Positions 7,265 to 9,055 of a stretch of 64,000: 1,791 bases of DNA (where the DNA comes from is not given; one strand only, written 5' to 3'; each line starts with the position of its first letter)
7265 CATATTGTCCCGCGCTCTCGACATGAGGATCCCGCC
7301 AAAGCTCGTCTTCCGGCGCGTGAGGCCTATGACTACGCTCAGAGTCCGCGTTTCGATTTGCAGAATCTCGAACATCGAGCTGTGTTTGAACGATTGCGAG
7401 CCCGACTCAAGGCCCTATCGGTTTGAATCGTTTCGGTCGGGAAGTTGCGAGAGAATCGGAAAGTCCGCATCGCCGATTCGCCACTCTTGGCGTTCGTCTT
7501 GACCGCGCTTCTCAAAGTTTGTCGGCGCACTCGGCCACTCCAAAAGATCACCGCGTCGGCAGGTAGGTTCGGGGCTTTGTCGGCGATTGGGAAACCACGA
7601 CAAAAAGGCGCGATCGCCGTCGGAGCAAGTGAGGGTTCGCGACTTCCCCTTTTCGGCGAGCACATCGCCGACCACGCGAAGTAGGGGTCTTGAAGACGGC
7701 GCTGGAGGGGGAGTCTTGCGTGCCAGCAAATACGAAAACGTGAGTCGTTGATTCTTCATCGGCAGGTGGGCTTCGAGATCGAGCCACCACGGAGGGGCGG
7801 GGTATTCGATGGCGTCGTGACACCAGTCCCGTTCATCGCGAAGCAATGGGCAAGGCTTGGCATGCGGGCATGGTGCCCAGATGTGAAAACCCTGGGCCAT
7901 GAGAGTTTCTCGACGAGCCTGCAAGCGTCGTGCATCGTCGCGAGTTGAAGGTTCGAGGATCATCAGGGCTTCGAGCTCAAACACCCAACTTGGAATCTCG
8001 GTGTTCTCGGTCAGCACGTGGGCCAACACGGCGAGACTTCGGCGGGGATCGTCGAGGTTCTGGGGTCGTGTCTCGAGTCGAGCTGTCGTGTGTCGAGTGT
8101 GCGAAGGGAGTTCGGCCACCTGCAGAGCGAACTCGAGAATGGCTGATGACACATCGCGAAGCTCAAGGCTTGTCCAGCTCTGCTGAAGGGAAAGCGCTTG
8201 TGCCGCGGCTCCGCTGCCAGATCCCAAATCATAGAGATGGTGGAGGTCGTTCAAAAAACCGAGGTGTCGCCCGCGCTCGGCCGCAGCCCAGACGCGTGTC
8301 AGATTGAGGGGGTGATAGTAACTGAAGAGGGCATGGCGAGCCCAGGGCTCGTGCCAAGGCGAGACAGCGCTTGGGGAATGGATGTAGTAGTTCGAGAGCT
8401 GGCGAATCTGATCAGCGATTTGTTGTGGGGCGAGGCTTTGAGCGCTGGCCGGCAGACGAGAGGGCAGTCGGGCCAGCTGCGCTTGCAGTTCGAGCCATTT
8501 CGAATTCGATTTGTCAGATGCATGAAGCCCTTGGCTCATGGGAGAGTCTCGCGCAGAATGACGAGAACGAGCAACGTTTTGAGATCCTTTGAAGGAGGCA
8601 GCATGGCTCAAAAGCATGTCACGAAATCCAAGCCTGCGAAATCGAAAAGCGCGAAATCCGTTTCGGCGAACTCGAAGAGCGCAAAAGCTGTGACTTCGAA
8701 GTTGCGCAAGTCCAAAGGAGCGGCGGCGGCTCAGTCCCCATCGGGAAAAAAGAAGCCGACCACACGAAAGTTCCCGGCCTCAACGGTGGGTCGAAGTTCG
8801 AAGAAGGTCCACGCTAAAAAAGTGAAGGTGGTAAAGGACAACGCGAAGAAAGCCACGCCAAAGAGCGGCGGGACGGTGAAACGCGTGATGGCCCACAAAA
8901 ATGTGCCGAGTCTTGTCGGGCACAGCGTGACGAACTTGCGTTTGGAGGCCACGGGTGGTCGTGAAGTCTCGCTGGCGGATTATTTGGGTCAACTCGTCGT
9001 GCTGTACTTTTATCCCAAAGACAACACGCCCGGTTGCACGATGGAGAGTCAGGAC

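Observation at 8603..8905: Peroxiredoxin Bcp fused to an H1-like lysine-rich N-terminal extension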

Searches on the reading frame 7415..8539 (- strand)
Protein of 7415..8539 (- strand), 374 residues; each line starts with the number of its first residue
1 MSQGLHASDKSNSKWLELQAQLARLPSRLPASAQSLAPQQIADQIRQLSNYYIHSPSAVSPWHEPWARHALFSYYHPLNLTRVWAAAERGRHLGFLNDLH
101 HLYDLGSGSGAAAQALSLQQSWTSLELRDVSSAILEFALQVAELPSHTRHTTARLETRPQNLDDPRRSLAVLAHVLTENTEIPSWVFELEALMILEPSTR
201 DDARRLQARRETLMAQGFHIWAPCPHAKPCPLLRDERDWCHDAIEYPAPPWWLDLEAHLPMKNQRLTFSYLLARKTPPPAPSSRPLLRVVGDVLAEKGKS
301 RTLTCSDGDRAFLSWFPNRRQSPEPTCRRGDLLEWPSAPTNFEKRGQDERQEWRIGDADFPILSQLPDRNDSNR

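Call 41: search_protein_families(library=pfam, proteins=[window:7415-8539:-], max_evalue=0.001)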
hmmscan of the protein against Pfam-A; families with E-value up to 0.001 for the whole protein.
window:7415-8539:- (374 aa): 1 family
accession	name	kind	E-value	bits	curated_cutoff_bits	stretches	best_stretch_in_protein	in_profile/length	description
PF09243.16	Rsm22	-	1.5e-19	71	23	1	101-307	37-245/275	Mitochondrial small ribosomal subunit Rsm22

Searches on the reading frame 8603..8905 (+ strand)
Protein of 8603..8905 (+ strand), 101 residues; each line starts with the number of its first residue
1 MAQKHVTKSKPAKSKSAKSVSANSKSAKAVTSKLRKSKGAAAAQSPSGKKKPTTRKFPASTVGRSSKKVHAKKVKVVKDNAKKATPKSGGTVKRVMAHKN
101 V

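Call 43: search_protein_representatives(protein=window:8603-8905:+)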
Query: 101 residues. Proteins with E-value up to 0.001 (for the whole library): 0; up to 1e-10: 0; up to 1e-30: 0. The best 0 are listed.

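Call 73: search_protein_families(library=ncbifam, proteins=[window:8603-8905:+], max_evalue=0.1)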
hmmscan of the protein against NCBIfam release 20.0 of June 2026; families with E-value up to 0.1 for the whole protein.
window:8603-8905:+ (101 aa): 0 families
